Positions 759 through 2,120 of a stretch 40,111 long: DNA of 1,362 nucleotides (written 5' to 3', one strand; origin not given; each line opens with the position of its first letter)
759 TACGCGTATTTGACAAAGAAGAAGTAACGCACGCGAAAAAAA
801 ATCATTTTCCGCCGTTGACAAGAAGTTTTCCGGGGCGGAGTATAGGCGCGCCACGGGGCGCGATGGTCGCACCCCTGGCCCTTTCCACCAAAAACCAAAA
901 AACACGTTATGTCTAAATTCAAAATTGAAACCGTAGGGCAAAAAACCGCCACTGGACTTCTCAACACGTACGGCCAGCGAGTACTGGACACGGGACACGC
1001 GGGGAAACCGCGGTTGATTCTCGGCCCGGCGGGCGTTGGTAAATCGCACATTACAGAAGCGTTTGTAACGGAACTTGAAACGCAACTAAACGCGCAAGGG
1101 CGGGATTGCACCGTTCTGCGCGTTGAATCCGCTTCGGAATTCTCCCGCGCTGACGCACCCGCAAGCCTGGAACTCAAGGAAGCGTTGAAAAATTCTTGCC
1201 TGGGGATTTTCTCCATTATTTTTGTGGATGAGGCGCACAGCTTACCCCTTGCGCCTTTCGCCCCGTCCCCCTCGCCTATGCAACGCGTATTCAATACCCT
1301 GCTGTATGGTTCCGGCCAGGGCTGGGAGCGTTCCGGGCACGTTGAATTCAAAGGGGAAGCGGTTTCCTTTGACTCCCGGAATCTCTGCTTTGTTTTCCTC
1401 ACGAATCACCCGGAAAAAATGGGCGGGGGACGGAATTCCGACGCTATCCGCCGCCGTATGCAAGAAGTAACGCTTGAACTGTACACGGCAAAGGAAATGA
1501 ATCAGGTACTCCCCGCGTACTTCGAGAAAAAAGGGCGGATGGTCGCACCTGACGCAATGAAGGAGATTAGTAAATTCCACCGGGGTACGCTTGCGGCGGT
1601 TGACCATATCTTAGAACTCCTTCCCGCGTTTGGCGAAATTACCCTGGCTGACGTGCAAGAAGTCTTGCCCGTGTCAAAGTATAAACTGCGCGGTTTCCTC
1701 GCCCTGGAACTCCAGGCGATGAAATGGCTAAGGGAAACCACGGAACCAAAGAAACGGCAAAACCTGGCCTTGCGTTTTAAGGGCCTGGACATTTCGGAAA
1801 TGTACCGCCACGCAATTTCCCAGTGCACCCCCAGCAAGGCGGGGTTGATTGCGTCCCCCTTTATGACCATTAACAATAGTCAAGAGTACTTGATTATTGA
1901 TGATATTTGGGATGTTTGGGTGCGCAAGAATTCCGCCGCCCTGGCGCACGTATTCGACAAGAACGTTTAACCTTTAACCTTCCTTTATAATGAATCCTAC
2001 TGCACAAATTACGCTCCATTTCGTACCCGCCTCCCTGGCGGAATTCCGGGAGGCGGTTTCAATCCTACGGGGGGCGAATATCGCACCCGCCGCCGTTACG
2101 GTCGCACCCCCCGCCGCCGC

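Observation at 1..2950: GC-rich, repeat-saturated 2.9-kb module with strand-polar GCAC-terminated boxes around an AAA+ ATPase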

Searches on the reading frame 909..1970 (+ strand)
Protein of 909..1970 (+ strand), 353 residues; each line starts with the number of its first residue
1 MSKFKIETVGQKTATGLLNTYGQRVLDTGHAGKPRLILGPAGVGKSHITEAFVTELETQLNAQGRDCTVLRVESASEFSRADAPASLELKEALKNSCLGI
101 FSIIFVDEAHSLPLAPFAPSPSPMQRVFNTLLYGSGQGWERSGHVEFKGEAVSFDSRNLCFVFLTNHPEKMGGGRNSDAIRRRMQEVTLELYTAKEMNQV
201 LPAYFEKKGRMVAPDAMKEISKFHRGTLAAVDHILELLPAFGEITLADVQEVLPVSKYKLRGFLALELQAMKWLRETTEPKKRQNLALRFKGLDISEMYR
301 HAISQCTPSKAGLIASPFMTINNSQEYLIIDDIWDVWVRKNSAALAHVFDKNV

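Call 9: search_protein_families(library=pfam, proteins=[window:909-1970:+], max_evalue=0.1)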
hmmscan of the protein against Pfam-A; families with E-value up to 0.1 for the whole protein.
window:909-1970:+ (353 aa): 6 families
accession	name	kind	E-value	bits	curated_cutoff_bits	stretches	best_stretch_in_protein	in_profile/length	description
PF00004.35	AAA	-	1.8e-05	25.6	21.2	1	36-171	2-114/131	ATPase family associated with various cellular activities (AAA)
PF13191.12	AAA_16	-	9.7e-05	23.4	32.6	1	30-81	20-85/167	AAA ATPase domain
PF13401.12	AAA_22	-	0.00027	21.7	27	1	36-113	9-97/130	AAA domain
PF13173.12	AAA_14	-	0.013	15.9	27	1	33-113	3-75/129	AAA domain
PF00910.28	RNA_helicase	-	0.019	15.9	21.5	0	37-70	3-36/105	RNA helicase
PF05621.17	TniB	-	0.067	13.1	22.4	0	34-77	37-80/189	Bacterial TniB protein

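Call 13: search_protein_families(library=phrogs, proteins=[window:909-1970:+], max_evalue=0.001)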
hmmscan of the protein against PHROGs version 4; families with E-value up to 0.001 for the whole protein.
window:909-1970:+ (353 aa): 3 families
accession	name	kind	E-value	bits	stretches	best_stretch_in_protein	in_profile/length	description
phrog_5846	-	DNA, RNA and nucleotide metabolism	2.1e-09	38.1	1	157-251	123-216/380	clamp loader of DNA polymerase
phrog_168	-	DNA, RNA and nucleotide metabolism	2e-06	28.7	1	33-306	43-267/314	clamp loader of DNA polymerase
phrog_3277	-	DNA, RNA and nucleotide metabolism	0.00082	20.2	0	35-74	13-52/168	DnaC-like helicase loader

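Call 14: find_encoding_contigs(protein=window:909-1970:+, flank=10000, max_places=10)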
Protein window:909-1970:+ (353 aa): no gene with exactly this product is on record in the collection.

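Call 15: find_homologous_proteins(query=window:909-1970:+)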
Query window:909-1970:+ (353 aa): 1 proteins with E <= 0.001 among 5359 candidates.
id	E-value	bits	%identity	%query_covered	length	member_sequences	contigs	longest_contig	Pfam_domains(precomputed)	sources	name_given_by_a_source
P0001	1.3e-233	792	100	100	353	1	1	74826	PF00004.36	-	-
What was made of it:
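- Tried and rejected: The word-indexed protein search found only the query itself (call 15).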

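Call 18: find_related_loci(query=window:909-1970:+, collection=viral_contigs, flank=10000)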
Query window:909-1970:+ (353 aa) in viral_contigs; peptide patterns used: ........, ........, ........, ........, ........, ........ (x = any residue, [..] = any of these).
59 stretches matched a pattern, but none encodes a relative of the query by tblastn (E <= 1e-3).

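Call 25: search_solved_structures(query=window:909-1970:+, max_evalue=1, show_alignments=2)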
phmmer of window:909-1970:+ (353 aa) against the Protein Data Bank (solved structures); distinct sequences matched with E-value up to 1: 6.
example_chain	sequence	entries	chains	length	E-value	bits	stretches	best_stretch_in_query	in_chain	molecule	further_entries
7pbl_A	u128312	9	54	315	0.14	14.3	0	99-235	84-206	Holliday junction ATP-dependent DNA helicase RuvB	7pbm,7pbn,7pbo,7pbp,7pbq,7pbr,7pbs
6uqe_A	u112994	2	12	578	0.15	14.3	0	34-114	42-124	ATP-dependent Clp protease ATP-binding subunit ClpA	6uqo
7uiv_A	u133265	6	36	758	0.31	13.2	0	34-114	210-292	ATP-dependent Clp protease ATP-binding subunit ClpA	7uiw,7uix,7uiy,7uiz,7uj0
6w1z_A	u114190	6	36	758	0.32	13.2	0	34-114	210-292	ATP-dependent Clp protease ATP-binding subunit ClpA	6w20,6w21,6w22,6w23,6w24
1ksf_X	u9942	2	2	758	0.32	13.2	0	34-114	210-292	ATP-DEPENDENT CLP PROTEASE ATP-BINDING SUBUNIT CLPA | ClpA protein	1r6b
8c0j_A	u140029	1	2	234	0.83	11.8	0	26-64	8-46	N-acetylmuramoyl-L-alanine amidase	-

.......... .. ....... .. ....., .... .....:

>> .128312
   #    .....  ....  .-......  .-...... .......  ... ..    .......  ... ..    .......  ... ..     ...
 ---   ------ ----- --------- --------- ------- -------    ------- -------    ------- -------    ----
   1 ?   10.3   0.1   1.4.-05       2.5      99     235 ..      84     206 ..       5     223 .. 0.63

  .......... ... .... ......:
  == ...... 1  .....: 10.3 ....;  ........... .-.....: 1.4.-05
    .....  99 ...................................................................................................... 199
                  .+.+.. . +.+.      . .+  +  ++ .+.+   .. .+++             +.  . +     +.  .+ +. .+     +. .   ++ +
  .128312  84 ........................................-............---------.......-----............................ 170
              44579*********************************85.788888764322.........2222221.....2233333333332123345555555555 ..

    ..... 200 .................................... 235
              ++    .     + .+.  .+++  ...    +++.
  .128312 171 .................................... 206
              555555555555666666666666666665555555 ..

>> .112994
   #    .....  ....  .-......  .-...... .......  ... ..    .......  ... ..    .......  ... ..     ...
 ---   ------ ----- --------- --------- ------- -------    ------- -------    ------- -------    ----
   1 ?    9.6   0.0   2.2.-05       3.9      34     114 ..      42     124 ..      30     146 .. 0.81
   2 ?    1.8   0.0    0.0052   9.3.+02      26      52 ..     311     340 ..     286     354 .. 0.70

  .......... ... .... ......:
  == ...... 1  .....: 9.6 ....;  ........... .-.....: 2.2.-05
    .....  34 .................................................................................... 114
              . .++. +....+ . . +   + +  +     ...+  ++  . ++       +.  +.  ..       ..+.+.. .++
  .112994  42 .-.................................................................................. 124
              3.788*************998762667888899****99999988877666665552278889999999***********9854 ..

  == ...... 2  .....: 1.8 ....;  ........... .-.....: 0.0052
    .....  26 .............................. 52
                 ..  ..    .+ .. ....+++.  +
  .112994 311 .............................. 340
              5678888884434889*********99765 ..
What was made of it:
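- On RuvB family: The hairpin region aligns to RuvB by phmmer (call 25). The PDB phmmer hit to RuvB has E 0.14 (call 25).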

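Call 35: search_protein_representatives(protein=window:909-1970:+)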
Query: 353 residues. Proteins with E-value up to 0.001 (for the whole library): 49; up to 1e-10: 23; up to 1e-30: 14. The best 49 are listed.
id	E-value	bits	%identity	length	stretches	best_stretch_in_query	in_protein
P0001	4.1e-234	792.0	100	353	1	1-353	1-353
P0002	2.5e-80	286.4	43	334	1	7-330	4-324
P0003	8.0e-68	245.3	40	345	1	6-346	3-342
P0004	3.2e-65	236.8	40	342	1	6-323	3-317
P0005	1.2e-63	231.6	43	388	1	8-307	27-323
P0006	8.1e-56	205.9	38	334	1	3-331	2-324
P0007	5.0e-55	203.3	39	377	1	5-329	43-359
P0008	2.4e-52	194.4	38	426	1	5-326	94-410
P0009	2.6e-52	194.4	42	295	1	67-305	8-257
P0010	3.4e-51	190.7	39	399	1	7-342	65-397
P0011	1.2e-49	185.5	35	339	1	6-328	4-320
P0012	2.8e-49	184.4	36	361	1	10-345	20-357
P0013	1.2e-42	162.5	39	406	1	37-325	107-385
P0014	2.4e-40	155.0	37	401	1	12-312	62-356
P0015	5.2e-24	101.3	33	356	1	9-345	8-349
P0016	1.9e-23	99.4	34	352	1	31-323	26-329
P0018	1.8e-15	73.3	30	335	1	10-291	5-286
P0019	1.6e-14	70.1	30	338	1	10-276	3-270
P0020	2.0e-13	66.5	25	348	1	33-331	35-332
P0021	4.9e-12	62.0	29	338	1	31-275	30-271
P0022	8.8e-12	61.1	27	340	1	8-304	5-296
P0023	2.3e-11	59.8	27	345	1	32-289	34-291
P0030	6.3e-08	48.4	28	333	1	23-276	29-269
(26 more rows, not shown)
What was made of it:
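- A full HMMER scan finds 49 relatives, 14 of them below E 1e-30 (call 35).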

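Call 37: find_homologous_proteins(query=A1, max_evalue=0.00001)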
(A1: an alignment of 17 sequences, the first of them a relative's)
Query A1 (17 sequences) (353 aa, profile of the alignment): 31 proteins with E <= 0.00001 among 8000 candidates.
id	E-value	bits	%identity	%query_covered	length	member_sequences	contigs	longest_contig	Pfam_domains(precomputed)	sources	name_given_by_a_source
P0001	2.4e-123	430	100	100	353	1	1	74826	PF00004.36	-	-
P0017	6.7e-101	356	28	84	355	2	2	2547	-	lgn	-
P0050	4.4e-7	47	25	22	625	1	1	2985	PF13173.13,PF00004.36,PF13401.13,PF23569.2,PF17871.8,PF05496.19,PF07728.21,PF04851.22,PF13191.13,PF00158.33,PF07724.21,PF07726.18,PF12775.14,PF05621.18,PF01078.28,PF10431.16,PF20720.4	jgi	jgi:ATP-dependent Clp protease ATP-binding subunit ClpA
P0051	4.4e-7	47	24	22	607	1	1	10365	PF13173.13,PF02151.26,PF00004.36,PF13401.13,PF23569.2,PF17871.8,PF01637.25,PF07728.21,PF13191.13,PF00158.33,PF07724.21,PF12775.14,PF05729.19,PF00910.29,PF05621.18,PF20720.4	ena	-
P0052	5.0e-7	47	24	22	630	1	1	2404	PF13173.13,PF02151.26,PF00004.36,PF13401.13,PF23569.2,PF17871.8,PF01637.25,PF07728.21,PF13191.13,PF00158.33,PF07724.21,PF12775.14,PF05729.19,PF00910.29,PF05621.18,PF20720.4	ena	-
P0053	5.0e-7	47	24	22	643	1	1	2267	PF13173.13,PF02151.26,PF00004.36,PF13401.13,PF23569.2,PF17871.8,PF01637.25,PF07728.21,PF13191.13,PF00158.33,PF07724.21,PF12775.14,PF05729.19,PF00910.29,PF05621.18,PF10431.16,PF20720.4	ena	-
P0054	5.6e-7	47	24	22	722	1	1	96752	PF13173.13,PF02151.26,PF00004.36,PF13401.13,PF23569.2,PF17871.8,PF01637.25,PF07728.21,PF13191.13,PF00158.33,PF07724.21,PF12775.14,PF00910.29,PF05621.18,PF10431.16,PF20720.4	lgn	-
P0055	6.2e-7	47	24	22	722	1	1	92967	PF13173.13,PF02151.26,PF00004.36,PF13401.13,PF23569.2,PF17871.8,PF01637.25,PF07728.21,PF13191.13,PF01695.24,PF00158.33,PF07724.21,PF12775.14,PF05729.19,PF00910.29,PF05621.18,PF10431.16,PF20720.4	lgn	-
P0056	6.4e-7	47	23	22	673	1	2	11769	PF13173.13,PF02151.26,PF00004.36,PF13401.13,PF23569.2,PF17871.8,PF01637.25,PF07728.21,PF13191.13,PF00158.33,PF07724.21,PF12775.14,PF05729.19,PF00910.29,PF05621.18,PF10431.16,PF20720.4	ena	-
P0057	6.9e-7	47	23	22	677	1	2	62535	PF13173.13,PF02151.26,PF00004.36,PF13401.13,PF23569.2,PF17871.8,PF01637.25,PF07728.21,PF13191.13,PF00158.33,PF07724.21,PF12775.14,PF05729.19,PF00910.29,PF05621.18,PF10431.16,PF20720.4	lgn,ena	-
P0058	7.3e-7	47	24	22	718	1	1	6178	PF13173.13,PF02151.26,PF00004.36,PF13401.13,PF23569.2,PF17871.8,PF01637.25,PF07728.21,PF13191.13,PF00158.33,PF07724.21,PF12775.14,PF05729.19,PF00910.29,PF05621.18,PF10431.16,PF20720.4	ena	-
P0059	7.6e-7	47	24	22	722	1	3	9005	PF13173.13,PF02151.26,PF00004.36,PF13401.13,PF23569.2,PF17871.8,PF01637.25,PF07728.21,PF13191.13,PF00158.33,PF07724.21,PF12775.14,PF05729.19,PF00910.29,PF05621.18,PF10431.16,PF20720.4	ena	-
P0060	7.6e-7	47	24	22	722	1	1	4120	PF13173.13,PF02151.26,PF00004.36,PF13401.13,PF23569.2,PF17871.8,PF01637.25,PF07728.21,PF13191.13,PF00158.33,PF07724.21,PF12775.14,PF05729.19,PF00910.29,PF05621.18,PF10431.16,PF20720.4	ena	-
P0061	7.6e-7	47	24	22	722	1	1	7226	PF13173.13,PF02151.26,PF00004.36,PF13401.13,PF23569.2,PF17871.8,PF01637.25,PF07728.21,PF13191.13,PF00158.33,PF07724.21,PF12775.14,PF05729.19,PF00910.29,PF05621.18,PF10431.16,PF20720.4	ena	-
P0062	7.7e-7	47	24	22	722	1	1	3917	PF13173.13,PF02151.26,PF00004.36,PF13401.13,PF23569.2,PF17871.8,PF01637.25,PF07728.21,PF13191.13,PF00158.33,PF07724.21,PF12775.14,PF05729.19,PF00910.29,PF05621.18,PF10431.16,PF20720.4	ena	-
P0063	7.7e-7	47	24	22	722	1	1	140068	PF13173.13,PF02151.26,PF00004.36,PF13401.13,PF23569.2,PF17871.8,PF01637.25,PF07728.21,PF13191.13,PF00158.33,PF07724.21,PF12775.14,PF05729.19,PF00910.29,PF05621.18,PF10431.16,PF20720.4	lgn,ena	-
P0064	7.7e-7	47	24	22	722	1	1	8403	PF13173.13,PF02151.26,PF00004.36,PF13401.13,PF23569.2,PF17871.8,PF01637.25,PF07728.21,PF13191.13,PF00158.33,PF07724.21,PF12775.14,PF05729.19,PF00910.29,PF05621.18,PF10431.16,PF20720.4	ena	-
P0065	7.7e-7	47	24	22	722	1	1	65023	PF13173.13,PF02151.26,PF00004.36,PF13401.13,PF23569.2,PF17871.8,PF01637.25,PF07728.21,PF13191.13,PF00158.33,PF07724.21,PF12775.14,PF05729.19,PF00910.29,PF05621.18,PF10431.16,PF20720.4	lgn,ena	-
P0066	7.7e-7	47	24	22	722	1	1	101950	PF13173.13,PF02151.26,PF00004.36,PF13401.13,PF23569.2,PF17871.8,PF01637.25,PF07728.21,PF13191.13,PF00158.33,PF07724.21,PF12775.14,PF05729.19,PF00910.29,PF05621.18,PF10431.16,PF20720.4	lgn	-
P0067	7.7e-7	47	24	22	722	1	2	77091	PF13173.13,PF02151.26,PF00004.36,PF13401.13,PF23569.2,PF17871.8,PF01637.25,PF07728.21,PF13191.13,PF00158.33,PF07724.21,PF12775.14,PF05729.19,PF00910.29,PF05621.18,PF10431.16,PF20720.4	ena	-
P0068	7.8e-7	47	24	22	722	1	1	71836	PF13173.13,PF02151.26,PF00004.36,PF13401.13,PF23569.2,PF17871.8,PF01637.25,PF07728.21,PF13191.13,PF00158.33,PF07724.21,PF12775.14,PF05729.19,PF00910.29,PF05621.18,PF10431.16,PF20720.4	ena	-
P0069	7.8e-7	47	24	22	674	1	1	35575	PF13173.13,PF02151.26,PF00004.36,PF13401.13,PF23569.2,PF17871.8,PF01637.25,PF07728.21,PF13191.13,PF00158.33,PF07724.21,PF12775.14,PF05729.19,PF00910.29,PF05621.18,PF10431.16,PF20720.4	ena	-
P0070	8.2e-7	47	24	22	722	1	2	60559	PF13173.13,PF02151.26,PF00004.36,PF13401.13,PF23569.2,PF17871.8,PF01637.25,PF07728.21,PF13191.13,PF00158.33,PF07724.21,PF12775.14,PF05729.19,PF00910.29,PF05621.18,PF10431.16,PF20720.4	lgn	-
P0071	8.3e-7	47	24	22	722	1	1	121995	PF13173.13,PF02151.26,PF00004.36,PF13401.13,PF23569.2,PF17871.8,PF01637.25,PF07728.21,PF13191.13,PF00158.33,PF07724.21,PF12775.14,PF05729.19,PF00910.29,PF05621.18,PF10431.16,PF20720.4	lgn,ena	-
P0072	8.9e-7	46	24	22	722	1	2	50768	PF13173.13,PF02151.26,PF00004.36,PF13401.13,PF23569.2,PF17871.8,PF01637.25,PF07728.21,PF13191.13,PF00158.33,PF07724.21,PF12775.14,PF05729.19,PF00910.29,PF05621.18,PF10431.16,PF20720.4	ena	-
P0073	1.0e-6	46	24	22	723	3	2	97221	PF13173.13,PF02151.26,PF00004.36,PF13401.13,PF23569.2,PF17871.8,PF01637.25,PF07728.21,PF13191.13,PF00158.33,PF07724.21,PF12775.14,PF05729.19,PF00910.29,PF05621.18,PF10431.16,PF20720.4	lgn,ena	-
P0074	1.2e-6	46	24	22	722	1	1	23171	PF13173.13,PF02151.26,PF00004.36,PF13401.13,PF23569.2,PF17871.8,PF01637.25,PF07728.21,PF13191.13,PF00158.33,PF07724.21,PF12775.14,PF05729.19,PF00910.29,PF05621.18,PF10431.16,PF20720.4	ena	-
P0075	1.8e-6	46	24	22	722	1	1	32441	PF13173.13,PF02151.26,PF00004.36,PF13401.13,PF23569.2,PF17871.8,PF01637.25,PF07728.21,PF13191.13,PF00158.33,PF07724.21,PF12775.14,PF05729.19,PF00910.29,PF05621.18,PF10431.16,PF20720.4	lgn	-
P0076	2.2e-6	45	29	30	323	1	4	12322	PF00158.33,PF05491.20,PF17864.8,PF00004.36,PF05673.20,PF05496.19,PF07728.21,PF20720.4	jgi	jgi:Holliday junction DNA helicase RuvB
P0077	3.0e-6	45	24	22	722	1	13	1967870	PF13173.13,PF02151.26,PF00004.36,PF13401.13,PF23569.2,PF17871.8,PF01637.25,PF07728.21,PF13191.13,PF00158.33,PF07724.21,PF12775.14,PF05729.19,PF00910.29,PF05621.18,PF10431.16,PF20720.4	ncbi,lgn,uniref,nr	ncbi:ATPase family associated with various cellular activities (AAA) [Lactobacillus paragasseri JV-V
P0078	5.5e-6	44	33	6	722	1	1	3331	PF13173.13,PF02151.26,PF00004.36,PF13401.13,PF23569.2,PF17871.8,PF01637.25,PF07728.21,PF13191.13,PF01695.24,PF00158.33,PF07724.21,PF12775.14,PF05729.19,PF00910.29,PF05621.18,PF10431.16,PF20720.4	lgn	-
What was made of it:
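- Tried and rejected: A profile search was swamped by Clp proteins (call 37).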

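Call 40: find_related_loci(query=A2, collection=viral_contigs, flank=10000)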
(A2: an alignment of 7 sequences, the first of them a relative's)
Query A2 (353 aa) in viral_contigs; peptide patterns used: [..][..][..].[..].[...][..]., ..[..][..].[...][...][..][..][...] (x = any residue, [..] = any of these).
33 stretches matched a pattern, but none encodes a relative of the query by tblastn (E <= 1e-3).

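Call 41: find_encoding_contigs(protein=P0002, flank=10000, max_places=4)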
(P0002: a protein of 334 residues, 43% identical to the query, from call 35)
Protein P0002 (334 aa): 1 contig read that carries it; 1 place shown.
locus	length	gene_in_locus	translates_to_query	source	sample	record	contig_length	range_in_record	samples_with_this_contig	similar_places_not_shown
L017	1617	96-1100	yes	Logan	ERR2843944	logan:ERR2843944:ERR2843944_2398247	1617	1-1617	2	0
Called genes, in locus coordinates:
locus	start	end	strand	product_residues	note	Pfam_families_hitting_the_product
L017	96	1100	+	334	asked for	-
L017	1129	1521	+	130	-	-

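Call 42: list_cluster_members(proteins=[P0002, P0003, P0004, P0005, P0006, P0007, P0008, P0010, P0011, P0012])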
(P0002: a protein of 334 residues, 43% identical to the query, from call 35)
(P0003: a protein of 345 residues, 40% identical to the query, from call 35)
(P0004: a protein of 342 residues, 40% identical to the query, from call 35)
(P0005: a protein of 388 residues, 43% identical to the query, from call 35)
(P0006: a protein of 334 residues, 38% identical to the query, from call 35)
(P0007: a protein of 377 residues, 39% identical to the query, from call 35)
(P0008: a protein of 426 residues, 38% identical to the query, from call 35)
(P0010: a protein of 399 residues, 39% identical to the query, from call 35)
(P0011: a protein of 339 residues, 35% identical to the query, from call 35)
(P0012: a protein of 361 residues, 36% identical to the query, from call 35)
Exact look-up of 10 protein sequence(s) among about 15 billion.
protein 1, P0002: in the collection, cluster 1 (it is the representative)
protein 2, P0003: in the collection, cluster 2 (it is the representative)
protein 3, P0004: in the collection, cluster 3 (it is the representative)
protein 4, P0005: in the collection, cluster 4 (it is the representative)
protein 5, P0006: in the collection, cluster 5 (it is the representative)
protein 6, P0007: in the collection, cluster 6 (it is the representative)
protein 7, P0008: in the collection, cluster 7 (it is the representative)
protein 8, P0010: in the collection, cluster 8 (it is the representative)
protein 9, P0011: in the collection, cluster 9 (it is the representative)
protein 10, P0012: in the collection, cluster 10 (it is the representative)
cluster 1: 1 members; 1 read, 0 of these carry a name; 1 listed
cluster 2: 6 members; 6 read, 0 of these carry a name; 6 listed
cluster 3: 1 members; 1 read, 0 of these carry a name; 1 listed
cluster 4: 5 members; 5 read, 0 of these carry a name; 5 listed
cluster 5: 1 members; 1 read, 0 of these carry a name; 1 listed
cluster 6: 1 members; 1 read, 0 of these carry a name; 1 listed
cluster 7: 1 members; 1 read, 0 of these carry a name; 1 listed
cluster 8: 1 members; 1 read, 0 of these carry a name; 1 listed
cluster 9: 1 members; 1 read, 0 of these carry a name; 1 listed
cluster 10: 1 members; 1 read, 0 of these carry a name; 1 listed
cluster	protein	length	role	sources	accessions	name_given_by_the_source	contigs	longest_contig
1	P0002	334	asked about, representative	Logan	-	-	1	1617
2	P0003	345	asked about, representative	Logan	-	-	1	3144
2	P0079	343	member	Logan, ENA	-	-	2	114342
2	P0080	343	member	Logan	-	-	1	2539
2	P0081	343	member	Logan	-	-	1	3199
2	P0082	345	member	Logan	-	-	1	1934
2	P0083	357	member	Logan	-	-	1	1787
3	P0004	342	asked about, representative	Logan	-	-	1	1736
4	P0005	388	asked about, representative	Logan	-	-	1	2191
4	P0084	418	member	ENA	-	-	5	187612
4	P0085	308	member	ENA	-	-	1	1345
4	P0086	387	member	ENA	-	-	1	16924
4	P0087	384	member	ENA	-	-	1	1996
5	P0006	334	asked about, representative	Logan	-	-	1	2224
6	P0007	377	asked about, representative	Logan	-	-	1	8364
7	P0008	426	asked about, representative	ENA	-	-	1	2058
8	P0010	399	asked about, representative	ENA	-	-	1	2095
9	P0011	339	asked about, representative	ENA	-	-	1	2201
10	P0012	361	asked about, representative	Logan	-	-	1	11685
